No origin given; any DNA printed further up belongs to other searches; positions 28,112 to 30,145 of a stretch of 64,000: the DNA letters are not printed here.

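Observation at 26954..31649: Orphan PilT followed by a membrane-anchored, Walker-A-dead GspE/PilB-fold protein and a CvpA-domain membrane protein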

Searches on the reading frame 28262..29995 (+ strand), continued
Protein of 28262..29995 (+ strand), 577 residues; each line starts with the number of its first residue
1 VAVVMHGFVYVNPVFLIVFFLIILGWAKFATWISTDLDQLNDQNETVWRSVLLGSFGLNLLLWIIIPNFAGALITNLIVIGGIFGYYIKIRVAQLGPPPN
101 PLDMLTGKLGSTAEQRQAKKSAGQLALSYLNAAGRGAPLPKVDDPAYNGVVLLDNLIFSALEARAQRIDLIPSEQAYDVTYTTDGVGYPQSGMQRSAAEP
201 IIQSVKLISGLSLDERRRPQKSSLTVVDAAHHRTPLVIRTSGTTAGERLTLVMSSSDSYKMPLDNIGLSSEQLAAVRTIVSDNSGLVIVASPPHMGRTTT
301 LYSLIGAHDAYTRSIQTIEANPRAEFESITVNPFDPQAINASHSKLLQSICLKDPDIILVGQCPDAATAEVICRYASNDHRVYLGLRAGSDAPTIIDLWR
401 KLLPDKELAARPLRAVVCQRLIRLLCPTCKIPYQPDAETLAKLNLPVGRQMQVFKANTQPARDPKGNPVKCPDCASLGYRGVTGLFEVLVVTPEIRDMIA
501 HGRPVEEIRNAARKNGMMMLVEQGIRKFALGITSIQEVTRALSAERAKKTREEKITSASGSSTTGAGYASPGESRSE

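Call 74: fold_search(model_id=the predicted structure, library=pdb)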
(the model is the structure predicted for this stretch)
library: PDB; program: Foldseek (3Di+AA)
matches with E <= 10: 1481; with E <= 0.001: 143
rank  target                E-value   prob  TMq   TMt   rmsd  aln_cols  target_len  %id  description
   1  5oiu_C                7.2e-36  1.00  0.52  0.74   6.0       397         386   27  Crystal structure of PilF type IV pilus assembly ATPase from Thermus thermophilus (released 2018-08-08)
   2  5oiu_B                7.6e-36  1.00  0.61  0.90   2.8       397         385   27  Crystal structure of PilF type IV pilus assembly ATPase from Thermus thermophilus (released 2018-08-08)
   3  5tsh_E                2.0e-35  1.00  0.60  0.87   3.1       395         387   25  PilB from Geobacter metallireducens bound to AMP-PNP (released 2017-05-17)
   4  5tsh_C                1.1e-34  1.00  0.61  0.91   2.7       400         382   26  PilB from Geobacter metallireducens bound to AMP-PNP (released 2017-05-17)
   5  5it5_A                1.2e-34  1.00  0.62  0.90   2.7       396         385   27  Thermus thermophilus PilB core ATPase region (released 2016-10-19)
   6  5zfr_C                1.5e-34  1.00  0.51  0.72   6.6       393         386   25  Crystal structure of PilB, an extension ATPase motor of Type IV pilus, from Geobacter sulfurreducens (released 2018-09-19)
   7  5zfr_A                4.0e-34  1.00  0.61  0.90   2.5       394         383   25  Crystal structure of PilB, an extension ATPase motor of Type IV pilus, from Geobacter sulfurreducens (released 2018-09-19)
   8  5zfr_B                5.2e-34  1.00  0.57  0.81   4.1       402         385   25  Crystal structure of PilB, an extension ATPase motor of Type IV pilus, from Geobacter sulfurreducens (released 2018-09-19)
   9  5tsh_F                7.3e-34  1.00  0.60  0.88   3.0       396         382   25  PilB from Geobacter metallireducens bound to AMP-PNP (released 2017-05-17)
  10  1p9w                  2.0e-33  1.00  0.54  0.78   5.3       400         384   24  Crystal Structure of Vibrio cholerae putative NTPase EpsE (released 2003-10-14)
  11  5tsh_A                2.1e-33  1.00  0.60  0.90   2.8       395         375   26  PilB from Geobacter metallireducens bound to AMP-PNP (released 2017-05-17)
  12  5tsh_D                2.3e-33  1.00  0.51  0.75   6.0       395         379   26  PilB from Geobacter metallireducens bound to AMP-PNP (released 2017-05-17)
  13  5tsg_B                3.4e-33  1.00  0.61  0.89   2.7       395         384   25  PilB from Geobacter metallireducens bound to ADP (released 2017-05-17)
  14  5tsh_B                9.8e-33  1.00  0.51  0.74   6.3       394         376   25  PilB from Geobacter metallireducens bound to AMP-PNP (released 2017-05-17)
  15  4pht_C                1.6e-32  1.00  0.44  0.57  22.4       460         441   22  ATPase GspE in complex with the cytoplasmic domain of GspL from the Vibrio vulnificus type II Secretion system (released 2014-11-26)
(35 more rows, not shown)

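Call 79: find_related_loci(query=A4, collection=metagenome_contigs, flank=6000)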
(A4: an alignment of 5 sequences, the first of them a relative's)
Query A4 (620 aa) in metagenome_contigs; peptide patterns used: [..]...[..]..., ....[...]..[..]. (x = any residue, [..] = any of these).
600 stretches matched a pattern (row limit reached: there are more); 396 encode a relative of the query (tblastn E <= 1e-3); the best 80 are kept; 80 distinct loci.
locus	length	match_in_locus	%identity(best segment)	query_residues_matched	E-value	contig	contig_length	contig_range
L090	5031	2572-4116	37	75-619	5e-107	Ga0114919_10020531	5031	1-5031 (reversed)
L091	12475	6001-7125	45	243-620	2e-106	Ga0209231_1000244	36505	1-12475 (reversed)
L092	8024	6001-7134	47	243-618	2e-105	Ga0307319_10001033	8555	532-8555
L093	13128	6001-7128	44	243-618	4e-105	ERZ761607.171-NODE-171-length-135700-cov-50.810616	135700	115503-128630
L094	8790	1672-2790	44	243-620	3e-104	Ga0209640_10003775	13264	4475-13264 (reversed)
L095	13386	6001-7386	40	152-618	6e-104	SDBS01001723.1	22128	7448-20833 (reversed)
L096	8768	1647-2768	45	242-619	1e-103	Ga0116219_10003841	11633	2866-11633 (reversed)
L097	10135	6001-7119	45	243-618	9e-103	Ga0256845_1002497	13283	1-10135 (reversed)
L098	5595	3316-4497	43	243-618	9e-103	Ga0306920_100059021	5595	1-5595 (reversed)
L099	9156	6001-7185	44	223-620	1e-102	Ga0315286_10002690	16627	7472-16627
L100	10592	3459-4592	45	242-620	4e-102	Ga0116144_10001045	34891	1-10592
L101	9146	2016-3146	45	241-620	6e-102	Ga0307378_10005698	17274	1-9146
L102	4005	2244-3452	40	243-618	1e-102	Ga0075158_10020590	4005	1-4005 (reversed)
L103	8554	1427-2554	43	243-619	4e-101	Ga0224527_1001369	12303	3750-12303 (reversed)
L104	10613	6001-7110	46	243-614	1e-100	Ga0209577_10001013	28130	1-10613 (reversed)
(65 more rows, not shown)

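Call 92: list_cluster_members(proteins=[P0236, P0240, P0245, P0247, P0255, P0263, P0266, P0272, P0276, P0280])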
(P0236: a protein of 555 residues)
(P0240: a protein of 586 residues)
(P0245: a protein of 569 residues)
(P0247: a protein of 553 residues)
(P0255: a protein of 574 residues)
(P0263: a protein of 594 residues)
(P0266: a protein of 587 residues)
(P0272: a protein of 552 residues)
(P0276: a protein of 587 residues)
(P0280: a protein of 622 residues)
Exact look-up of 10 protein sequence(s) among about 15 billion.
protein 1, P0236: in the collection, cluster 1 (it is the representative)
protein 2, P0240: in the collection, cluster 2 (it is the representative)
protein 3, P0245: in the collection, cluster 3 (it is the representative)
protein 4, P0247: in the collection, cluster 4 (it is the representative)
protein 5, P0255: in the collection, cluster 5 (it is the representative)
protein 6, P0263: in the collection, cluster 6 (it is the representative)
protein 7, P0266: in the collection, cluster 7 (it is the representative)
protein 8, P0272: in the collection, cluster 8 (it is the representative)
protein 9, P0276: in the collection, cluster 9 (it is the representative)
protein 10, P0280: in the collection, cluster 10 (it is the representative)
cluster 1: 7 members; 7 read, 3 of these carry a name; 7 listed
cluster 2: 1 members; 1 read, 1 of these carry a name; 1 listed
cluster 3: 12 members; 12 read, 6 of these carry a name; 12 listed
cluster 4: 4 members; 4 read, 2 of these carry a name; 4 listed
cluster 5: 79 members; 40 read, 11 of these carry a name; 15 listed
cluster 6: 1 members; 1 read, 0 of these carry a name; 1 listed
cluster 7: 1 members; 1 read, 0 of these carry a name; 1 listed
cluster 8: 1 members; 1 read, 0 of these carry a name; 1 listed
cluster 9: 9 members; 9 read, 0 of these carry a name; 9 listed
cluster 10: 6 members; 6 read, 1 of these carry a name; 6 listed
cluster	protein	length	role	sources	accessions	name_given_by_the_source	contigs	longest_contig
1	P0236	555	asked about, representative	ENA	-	-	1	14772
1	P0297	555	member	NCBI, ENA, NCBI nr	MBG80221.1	MAG: hypothetical protein CMJ39_05870 [Phycisphaerae bacterium] | hypothetical protein [Phycisphaerae bacterium]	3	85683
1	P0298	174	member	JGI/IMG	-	type II secretory ATPase GspE/PulE/Tfp pilus assembly ATPase PilB-like protein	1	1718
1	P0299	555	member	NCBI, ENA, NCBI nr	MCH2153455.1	MAG: Flp pilus assembly complex ATPase component TadA [Phycisphaerales bacterium] | Flp pilus assembly complex ATPase component TadA [Phycisphaerales bacterium]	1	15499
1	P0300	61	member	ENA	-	-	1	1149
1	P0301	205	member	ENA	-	-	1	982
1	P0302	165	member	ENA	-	-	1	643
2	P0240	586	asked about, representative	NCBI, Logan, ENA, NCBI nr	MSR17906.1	MAG: hypothetical protein EXS00_01865 [Phycisphaerales bacterium] | hypothetical protein [Phycisphaerales bacterium]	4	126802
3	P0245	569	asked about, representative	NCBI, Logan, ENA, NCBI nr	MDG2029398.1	MAG: ATPase, T2SS/T4P/T4SS family [Phycisphaerales bacterium] | ATPase, T2SS/T4P/T4SS family [Phycisphaerales bacterium]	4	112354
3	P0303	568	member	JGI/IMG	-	type II secretory ATPase GspE/PulE/Tfp pilus assembly ATPase PilB-like protein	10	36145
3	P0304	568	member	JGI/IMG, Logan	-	general secretion pathway protein E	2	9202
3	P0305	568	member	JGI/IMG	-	type II secretory ATPase GspE/PulE/Tfp pilus assembly ATPase PilB-like protein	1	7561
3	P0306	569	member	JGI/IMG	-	type II secretory ATPase GspE/PulE/Tfp pilus assembly ATPase PilB-like protein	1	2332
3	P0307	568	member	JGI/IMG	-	type II secretory ATPase GspE/PulE/Tfp pilus assembly ATPase PilB-like protein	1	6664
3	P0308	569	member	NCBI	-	-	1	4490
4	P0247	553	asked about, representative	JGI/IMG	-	type II secretory ATPase GspE/PulE/Tfp pilus assembly ATPase PilB-like protein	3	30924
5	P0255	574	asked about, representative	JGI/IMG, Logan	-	type II secretory ATPase GspE/PulE/Tfp pilus assembly ATPase PilB-like protein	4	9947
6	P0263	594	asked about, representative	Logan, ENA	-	-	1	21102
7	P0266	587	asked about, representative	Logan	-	-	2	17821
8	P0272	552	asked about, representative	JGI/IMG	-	-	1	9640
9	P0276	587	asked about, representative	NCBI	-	-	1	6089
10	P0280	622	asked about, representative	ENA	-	-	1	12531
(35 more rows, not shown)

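Call 93: find_encoding_contigs(protein=P0280, flank=7000, max_places=1)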
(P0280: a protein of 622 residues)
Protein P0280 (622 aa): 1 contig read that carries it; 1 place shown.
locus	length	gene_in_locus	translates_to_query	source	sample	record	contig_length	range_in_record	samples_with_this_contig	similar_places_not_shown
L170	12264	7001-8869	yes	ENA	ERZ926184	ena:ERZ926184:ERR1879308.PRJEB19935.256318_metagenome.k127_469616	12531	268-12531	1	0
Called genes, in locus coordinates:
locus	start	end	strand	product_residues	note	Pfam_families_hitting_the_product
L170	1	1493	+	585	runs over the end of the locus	?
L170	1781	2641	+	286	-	PF13485:Peptidase_MA_2 (weak)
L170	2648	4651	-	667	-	-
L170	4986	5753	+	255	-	PF00977:His_biosynth, PF01207:Dus (faint), PF02581:TMP-TENI (faint), PF03060:NMO (faint), PF05690:ThiG (faint)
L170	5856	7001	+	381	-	PF00437:T2SSE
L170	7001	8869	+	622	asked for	PF00437:T2SSE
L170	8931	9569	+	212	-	PF02674:Colicin_V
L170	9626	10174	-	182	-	PF00583:Acetyltransf_1, PF13673:Acetyltransf_10, PF13508:Acetyltransf_7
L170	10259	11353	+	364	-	PF00180:Iso_dh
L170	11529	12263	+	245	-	?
